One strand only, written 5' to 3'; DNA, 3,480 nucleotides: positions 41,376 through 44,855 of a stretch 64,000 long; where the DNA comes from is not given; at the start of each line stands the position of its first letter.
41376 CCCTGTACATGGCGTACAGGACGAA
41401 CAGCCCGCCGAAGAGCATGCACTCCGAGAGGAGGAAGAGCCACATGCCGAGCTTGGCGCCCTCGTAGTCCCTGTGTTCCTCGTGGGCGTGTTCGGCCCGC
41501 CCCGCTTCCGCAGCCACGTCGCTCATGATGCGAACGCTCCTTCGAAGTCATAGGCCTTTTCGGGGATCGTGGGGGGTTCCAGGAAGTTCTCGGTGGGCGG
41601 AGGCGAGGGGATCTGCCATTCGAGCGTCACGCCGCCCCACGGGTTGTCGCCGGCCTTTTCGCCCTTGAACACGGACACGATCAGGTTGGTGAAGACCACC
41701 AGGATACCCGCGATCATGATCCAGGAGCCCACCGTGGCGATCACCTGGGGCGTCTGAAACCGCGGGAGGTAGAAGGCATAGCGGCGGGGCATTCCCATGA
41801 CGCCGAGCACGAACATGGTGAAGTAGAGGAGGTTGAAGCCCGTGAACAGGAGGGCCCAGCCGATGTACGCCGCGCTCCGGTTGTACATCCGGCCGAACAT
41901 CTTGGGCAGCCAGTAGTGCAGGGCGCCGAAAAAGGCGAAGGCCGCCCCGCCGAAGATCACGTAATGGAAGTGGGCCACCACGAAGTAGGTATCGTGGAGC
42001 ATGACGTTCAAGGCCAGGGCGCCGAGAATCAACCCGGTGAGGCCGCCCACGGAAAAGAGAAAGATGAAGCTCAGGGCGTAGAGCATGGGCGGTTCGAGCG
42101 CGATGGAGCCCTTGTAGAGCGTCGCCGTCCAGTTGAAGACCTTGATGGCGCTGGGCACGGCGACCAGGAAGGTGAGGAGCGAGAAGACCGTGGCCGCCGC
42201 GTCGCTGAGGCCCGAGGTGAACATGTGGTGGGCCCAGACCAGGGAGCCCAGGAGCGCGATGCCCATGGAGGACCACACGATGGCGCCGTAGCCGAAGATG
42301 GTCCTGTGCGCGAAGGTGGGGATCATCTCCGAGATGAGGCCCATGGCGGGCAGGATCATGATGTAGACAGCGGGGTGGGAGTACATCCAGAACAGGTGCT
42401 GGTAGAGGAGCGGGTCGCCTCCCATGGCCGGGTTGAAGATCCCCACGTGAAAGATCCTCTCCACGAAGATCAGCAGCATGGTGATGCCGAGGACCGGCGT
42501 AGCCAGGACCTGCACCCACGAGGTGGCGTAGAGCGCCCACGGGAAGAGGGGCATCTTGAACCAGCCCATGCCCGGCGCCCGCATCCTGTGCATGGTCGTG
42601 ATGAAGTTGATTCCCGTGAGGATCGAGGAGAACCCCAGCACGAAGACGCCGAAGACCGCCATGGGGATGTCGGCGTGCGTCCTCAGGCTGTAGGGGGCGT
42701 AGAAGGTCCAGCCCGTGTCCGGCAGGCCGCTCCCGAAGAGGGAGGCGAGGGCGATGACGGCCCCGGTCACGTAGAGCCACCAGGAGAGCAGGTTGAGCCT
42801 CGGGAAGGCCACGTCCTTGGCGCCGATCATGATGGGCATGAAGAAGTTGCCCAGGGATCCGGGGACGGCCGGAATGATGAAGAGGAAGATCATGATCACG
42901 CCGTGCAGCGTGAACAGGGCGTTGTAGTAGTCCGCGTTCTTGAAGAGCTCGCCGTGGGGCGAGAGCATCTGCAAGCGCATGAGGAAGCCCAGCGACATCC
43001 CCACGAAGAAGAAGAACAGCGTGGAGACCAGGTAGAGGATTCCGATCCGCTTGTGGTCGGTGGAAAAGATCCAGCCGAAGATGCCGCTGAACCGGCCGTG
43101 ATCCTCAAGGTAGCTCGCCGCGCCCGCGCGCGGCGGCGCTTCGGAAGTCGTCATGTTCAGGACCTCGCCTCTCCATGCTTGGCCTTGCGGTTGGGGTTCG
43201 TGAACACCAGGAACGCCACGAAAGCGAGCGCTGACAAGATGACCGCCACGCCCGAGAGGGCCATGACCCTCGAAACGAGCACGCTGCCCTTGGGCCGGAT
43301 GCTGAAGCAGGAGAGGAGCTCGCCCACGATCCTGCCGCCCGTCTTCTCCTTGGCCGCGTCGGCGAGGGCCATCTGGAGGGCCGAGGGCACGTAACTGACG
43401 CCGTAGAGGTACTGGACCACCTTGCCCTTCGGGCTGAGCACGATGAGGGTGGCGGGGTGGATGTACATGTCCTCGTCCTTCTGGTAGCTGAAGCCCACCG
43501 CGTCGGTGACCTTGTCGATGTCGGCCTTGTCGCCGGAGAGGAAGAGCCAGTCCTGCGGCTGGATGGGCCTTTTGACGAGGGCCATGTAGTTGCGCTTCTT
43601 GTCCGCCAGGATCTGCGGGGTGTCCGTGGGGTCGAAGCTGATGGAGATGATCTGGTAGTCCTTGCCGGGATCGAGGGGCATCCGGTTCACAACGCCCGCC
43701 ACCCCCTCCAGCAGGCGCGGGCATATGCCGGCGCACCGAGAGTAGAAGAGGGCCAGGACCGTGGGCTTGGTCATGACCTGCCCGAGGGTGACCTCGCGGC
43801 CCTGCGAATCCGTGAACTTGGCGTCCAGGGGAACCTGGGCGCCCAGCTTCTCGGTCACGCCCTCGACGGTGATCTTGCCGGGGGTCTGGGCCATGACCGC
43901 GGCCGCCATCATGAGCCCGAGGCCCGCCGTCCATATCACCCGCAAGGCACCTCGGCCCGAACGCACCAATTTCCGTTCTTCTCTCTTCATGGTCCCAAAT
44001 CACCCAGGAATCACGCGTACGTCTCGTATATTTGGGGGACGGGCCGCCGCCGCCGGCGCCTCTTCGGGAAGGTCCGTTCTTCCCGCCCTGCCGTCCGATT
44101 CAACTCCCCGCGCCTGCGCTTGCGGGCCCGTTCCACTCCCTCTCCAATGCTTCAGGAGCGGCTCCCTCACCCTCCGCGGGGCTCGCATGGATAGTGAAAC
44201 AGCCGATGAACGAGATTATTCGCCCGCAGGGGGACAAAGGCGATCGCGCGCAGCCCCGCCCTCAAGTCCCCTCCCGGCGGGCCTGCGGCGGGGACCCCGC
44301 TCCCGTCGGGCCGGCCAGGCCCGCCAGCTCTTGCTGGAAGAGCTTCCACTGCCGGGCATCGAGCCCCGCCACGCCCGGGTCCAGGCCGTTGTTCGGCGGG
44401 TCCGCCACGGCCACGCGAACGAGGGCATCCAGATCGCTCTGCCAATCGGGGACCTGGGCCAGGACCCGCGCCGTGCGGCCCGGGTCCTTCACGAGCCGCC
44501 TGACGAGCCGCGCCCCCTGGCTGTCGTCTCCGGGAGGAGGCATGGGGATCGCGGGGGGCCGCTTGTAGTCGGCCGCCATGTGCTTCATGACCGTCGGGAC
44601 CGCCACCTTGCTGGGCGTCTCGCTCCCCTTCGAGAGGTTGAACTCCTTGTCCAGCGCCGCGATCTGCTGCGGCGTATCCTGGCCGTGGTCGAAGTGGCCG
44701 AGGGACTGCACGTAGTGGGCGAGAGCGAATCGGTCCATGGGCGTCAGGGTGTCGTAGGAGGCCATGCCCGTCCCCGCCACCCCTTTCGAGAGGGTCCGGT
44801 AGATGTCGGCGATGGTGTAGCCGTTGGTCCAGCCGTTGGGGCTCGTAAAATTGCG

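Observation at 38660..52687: Contiguous ACIII - cytochrome c - SCO1 - caa3 oxidase - heme O synthase respiratory supercluster on one strand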

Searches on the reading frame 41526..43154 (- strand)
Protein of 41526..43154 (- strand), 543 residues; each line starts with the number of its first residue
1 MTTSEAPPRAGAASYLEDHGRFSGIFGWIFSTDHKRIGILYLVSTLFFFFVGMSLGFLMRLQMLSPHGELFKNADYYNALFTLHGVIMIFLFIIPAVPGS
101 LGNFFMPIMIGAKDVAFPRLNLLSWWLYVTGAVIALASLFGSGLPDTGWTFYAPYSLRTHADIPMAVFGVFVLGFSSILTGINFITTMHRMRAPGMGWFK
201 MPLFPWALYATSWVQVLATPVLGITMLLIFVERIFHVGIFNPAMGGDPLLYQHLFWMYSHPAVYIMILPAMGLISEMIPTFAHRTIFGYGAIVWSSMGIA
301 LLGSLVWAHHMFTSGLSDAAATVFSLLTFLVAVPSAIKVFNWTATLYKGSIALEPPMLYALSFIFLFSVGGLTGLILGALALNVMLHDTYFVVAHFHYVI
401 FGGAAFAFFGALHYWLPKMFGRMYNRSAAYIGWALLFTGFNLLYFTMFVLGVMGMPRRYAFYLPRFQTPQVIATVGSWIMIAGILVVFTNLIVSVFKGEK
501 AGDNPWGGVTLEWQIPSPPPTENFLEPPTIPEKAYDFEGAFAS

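Call 8: search_protein_families(library=pfam, proteins=[window:41526-43154:-], max_evalue=0.01)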
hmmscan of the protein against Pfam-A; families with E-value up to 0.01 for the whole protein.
window:41526-43154:- (543 aa): 1 family
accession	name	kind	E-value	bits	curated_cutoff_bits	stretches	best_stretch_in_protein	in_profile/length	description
PF00115.25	COX1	-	7.4e-148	493.4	34.8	1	36-479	1-436/436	Cytochrome C and Quinol oxidase polypeptide I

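Call 10: search_protein_families(library=ncbifam, proteins=[window:41526-43154:-], max_evalue=0.01)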
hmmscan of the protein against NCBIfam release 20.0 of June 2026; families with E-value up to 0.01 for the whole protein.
window:41526-43154:- (543 aa): 8 families
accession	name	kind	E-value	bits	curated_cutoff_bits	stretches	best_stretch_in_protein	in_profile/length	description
TIGR02891.1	CtaD_CoxA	equivalog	4.7e-197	655.6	670.75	1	28-529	1-503/504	cytochrome c oxidase subunit I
NF050116.1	cyt_aa3_Actin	exception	4.9e-146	487.6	880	1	28-538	2-515/522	aa3-type cytochrome oxidase subunit I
TIGR02882.1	QoxB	equivalog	7.2e-134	447.6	1015.5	1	28-531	44-551/643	cytochrome aa3 quinol oxidase subunit I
TIGR02843.1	CyoB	equivalog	1.7e-131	439.8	1020.35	1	27-532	46-559/646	cytochrome o ubiquinol oxidase subunit I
NF011592.0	PRK15017.1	equivalog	6.2e-112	375.5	1271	1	27-533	47-561/663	cytochrome o ubiquinol oxidase subunit I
NF041075.1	quin_ox_SoxB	equivalog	1.2e-25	90.4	700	1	57-496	16-455/468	proton pump complex quinol oxidase subunit SoxB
TIGR00780.1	ccoN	equivalog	2e-06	27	583.15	1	37-454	7-405/474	cytochrome-c oxidase, cbb3-type subunit I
NF011053.0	PRK14485.1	subfamily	0.008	14.4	1080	0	40-453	17-405/716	putative bifunctional cbb3-type cytochrome c oxidase subunit I/II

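Call 64: search_solved_structures(query=window:41526-43154:-, max_evalue=1e-50, show_alignments=0)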
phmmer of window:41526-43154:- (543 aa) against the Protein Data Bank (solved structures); distinct sequences matched with E-value up to 1e-50: 41.
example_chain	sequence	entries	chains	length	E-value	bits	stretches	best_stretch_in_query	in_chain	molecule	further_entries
2yev_A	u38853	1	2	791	1.7e-130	439.6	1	25-528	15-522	CYTOCHROME C OXIDASE POLYPEPTIDE I+III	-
7jro_a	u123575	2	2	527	9.8e-129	433.8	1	27-532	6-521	COX1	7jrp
1ar1_A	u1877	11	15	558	2.7e-126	425.8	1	18-531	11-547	CYTOCHROME C OXIDASE | Cytochrome c oxidase subunit 1-beta | Cytochrome c oxidase subunit 1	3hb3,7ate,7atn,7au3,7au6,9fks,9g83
1m56_A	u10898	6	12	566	7.3e-126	424.3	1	70-528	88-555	CYTOCHROME C OXIDASE | Cytochrome c oxidase subunit 1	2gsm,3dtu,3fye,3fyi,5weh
1m57_A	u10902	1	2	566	7.7e-126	424.3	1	70-528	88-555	CYTOCHROME C OXIDASE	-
3ehb_A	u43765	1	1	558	1.2e-125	423.7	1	18-531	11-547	Cytochrome c oxidase subunit 1-beta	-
6pw0_A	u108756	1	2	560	1.5e-125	423.3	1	70-528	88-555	Cytochrome c oxidase subunit 1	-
1qle_A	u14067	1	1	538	2.1e-125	422.8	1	27-526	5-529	CYTOCHROME C OXIDASE POLYPEPTIDE I-BETA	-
6ci0_A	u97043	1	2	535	3.6e-123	415.4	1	70-524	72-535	Cytochrome c oxidase subunit 1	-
6pw1_A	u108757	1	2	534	7.6e-123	414.4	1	70-521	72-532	Cytochrome c oxidase subunit 1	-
3om3_A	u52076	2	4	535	4e-122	412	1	70-524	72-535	Cytochrome c oxidase, aa3 type, subunit I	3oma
3omi_A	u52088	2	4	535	7.2e-122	411.2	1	70-524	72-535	Cytochrome c oxidase, aa3 type, subunit I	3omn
8hcr_F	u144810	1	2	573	1.2e-121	410.4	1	21-537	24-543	Probable cytochrome c oxidase subunit 1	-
6adq_F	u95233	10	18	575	3.3e-121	409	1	24-537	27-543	Cytochrome c oxidase subunit 1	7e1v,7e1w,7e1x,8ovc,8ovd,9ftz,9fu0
8c8q_A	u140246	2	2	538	1.2e-120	407.2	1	26-491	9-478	Cytochrome c oxidase subunit 1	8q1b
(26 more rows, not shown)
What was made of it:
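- On A-type heme-copper oxidase, caa3 architecture: Best solved relative is 2yev_A (call 64).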

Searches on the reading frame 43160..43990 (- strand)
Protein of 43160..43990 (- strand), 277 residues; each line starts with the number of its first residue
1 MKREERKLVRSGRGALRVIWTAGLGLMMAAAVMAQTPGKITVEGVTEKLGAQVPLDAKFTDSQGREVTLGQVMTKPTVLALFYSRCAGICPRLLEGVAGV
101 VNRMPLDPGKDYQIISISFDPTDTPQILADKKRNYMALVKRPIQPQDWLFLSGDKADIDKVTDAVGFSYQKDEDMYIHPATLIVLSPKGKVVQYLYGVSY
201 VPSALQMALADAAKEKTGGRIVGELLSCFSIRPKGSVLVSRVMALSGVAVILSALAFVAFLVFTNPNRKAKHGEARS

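Call 8: search_protein_families(library=pfam, proteins=[window:43160-43990:-], max_evalue=0.01)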
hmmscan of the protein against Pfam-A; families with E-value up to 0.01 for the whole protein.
window:43160-43990:- (277 aa): 1 family
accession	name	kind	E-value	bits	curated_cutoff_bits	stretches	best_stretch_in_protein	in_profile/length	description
PF02630.20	SCO1-SenC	-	7.7e-13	49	22.8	1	58-190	5-133/134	SCO1/SenC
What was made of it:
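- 43157..43990 (-): SCO1/SenC copper chaperone with a C-terminal membrane helix. Pfam SCO1-SenC, 8e-13 (call 8).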

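Call 10: search_protein_families(library=ncbifam, proteins=[window:43160-43990:-], max_evalue=0.01)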
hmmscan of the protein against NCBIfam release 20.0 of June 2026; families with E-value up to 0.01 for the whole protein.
window:43160-43990:- (277 aa): 0 families

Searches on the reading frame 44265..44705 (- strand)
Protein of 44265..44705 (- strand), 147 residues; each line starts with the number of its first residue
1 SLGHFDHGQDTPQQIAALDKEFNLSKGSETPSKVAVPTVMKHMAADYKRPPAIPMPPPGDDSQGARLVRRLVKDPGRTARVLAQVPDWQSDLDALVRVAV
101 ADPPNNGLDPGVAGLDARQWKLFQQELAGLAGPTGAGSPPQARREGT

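Call 66: predict_structure(alignment_id=A3)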
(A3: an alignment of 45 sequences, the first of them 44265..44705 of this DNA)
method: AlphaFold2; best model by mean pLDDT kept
length: 147 residues; sequences in the alignment: 45
mean_pLDDT: 86.8   pTM: 0.66
mean pLDDT of the five models: 86.8, 86.2, 83.2, 83.1, 82.6
residues with pLDDT >= 90: 83; 70-90: 40; 50-70: 20; < 50: 4
segments of 3 or more residues with pLDDT < 50: 135-137
pLDDT, mean of each block of 10 residues (from residue 1): 68 88 72 71 87 97 98 98 96 98 98 98 97 60 68
secondary structure, 60 per line:
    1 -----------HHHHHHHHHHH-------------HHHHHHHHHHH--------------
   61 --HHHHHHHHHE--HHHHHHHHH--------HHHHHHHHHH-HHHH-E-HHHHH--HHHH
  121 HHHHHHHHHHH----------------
elements in order: H12-22 H36-46 H63-71 H75-83 H92-101 H103-106 H110-114 H117-131

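Call 88: fold_search(model_id=the predicted structure, library=pdb)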
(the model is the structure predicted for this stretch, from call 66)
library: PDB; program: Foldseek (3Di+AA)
matches with E <= 10: 15; with E <= 0.001: 0
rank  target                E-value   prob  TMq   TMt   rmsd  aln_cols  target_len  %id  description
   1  9hvo_O                4.5e+00  0.02  0.15  0.17  14.2       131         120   14  Structure of the transcribing Pol II-RECQL5 complex (released 2025-07-16)
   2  9h1z_A                5.1e+00  0.02  0.15  0.05  21.8       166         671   11  Cryo-EM Structure of human OAS2 Dimer (released 2025-05-28)
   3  4eie                  5.4e+00  0.12  0.29  0.45   4.6        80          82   12  Crystal structure of cytochrome c6C from Synechococcus sp. PCC 7002 (released 2013-04-10)
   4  1hzu                  5.7e+00  0.08  0.28  0.10   8.5        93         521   14  DOMAIN SWING UPON HIS TO ALA MUTATION IN NITRITE REDUCTASE OF PSEUDOMONAS AERUGINOSA (released 2001-09-26)
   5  1gjq_A                6.4e+00  0.08  0.29  0.10   7.5        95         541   12  Pseudomonas aeruginosa cd1 nitrite reductase reduced cyanide complex (released 2002-08-01)
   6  8eqm_V                6.4e+00  0.08  0.31  0.33  10.1       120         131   15  Structure of a dimeric photosystem II complex acclimated to far-red light (released 2022-12-28)
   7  9qvm_s                6.8e+00  0.02  0.13  0.15  18.2       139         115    9  Cryo-EM reconstruction of the NEDD1 anchor protein and CDK5RAP2 bound to the gamma-tubulin ring complex (released 2025-05-21)
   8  5mxy                  7.2e+00  0.08  0.22  0.34   4.0        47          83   13  KustC0563 c-type cytochrome (released 2018-02-14)
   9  2khm_MODEL_1_A        7.2e+00  0.04  0.23  0.24  14.0       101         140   15  Structure of the C-terminal non-repetitive domain of the spider dragline silk protein ADF-3 (released 2010-04-14)
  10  1f1f                  7.6e+00  0.10  0.32  0.47   5.0        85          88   14  CRYSTAL STRUCTURE OF CYTOCHROME C6 FROM ARTHROSPIRA MAXIMA (released 2001-08-08)
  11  6z1p_Bo               8.1e+00  0.02  0.16  0.15  18.8       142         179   12  Structure of the mitochondrial ribosome from Tetrahymena thermophila (released 2020-06-24)
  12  8hn3_A                9.0e+00  0.10  0.32  0.51   4.5        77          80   13  Soluble domain of cytochrome c-556 from Chlorobaculum tepidum (released 2023-07-05)
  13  9yr6_B                9.0e+00  0.02  0.18  0.12  22.0       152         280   17  Structure of HTTQ23-HAP40 complex bound to a small molecule ligand (released 2025-12-03)
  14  6tr1_A                9.6e+00  0.02  0.15  0.24  10.9        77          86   12  Native cytochrome c6 from Thermosynechococcus elongatus in space group H3 (released 2019-12-25)
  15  6jd6_B                9.6e+00  0.02  0.16  0.13  14.0       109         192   10  An ankyrin-repeat protein complex guides cargos from inner envelope to thylakoid Tat pathway (released 2020-02-19)
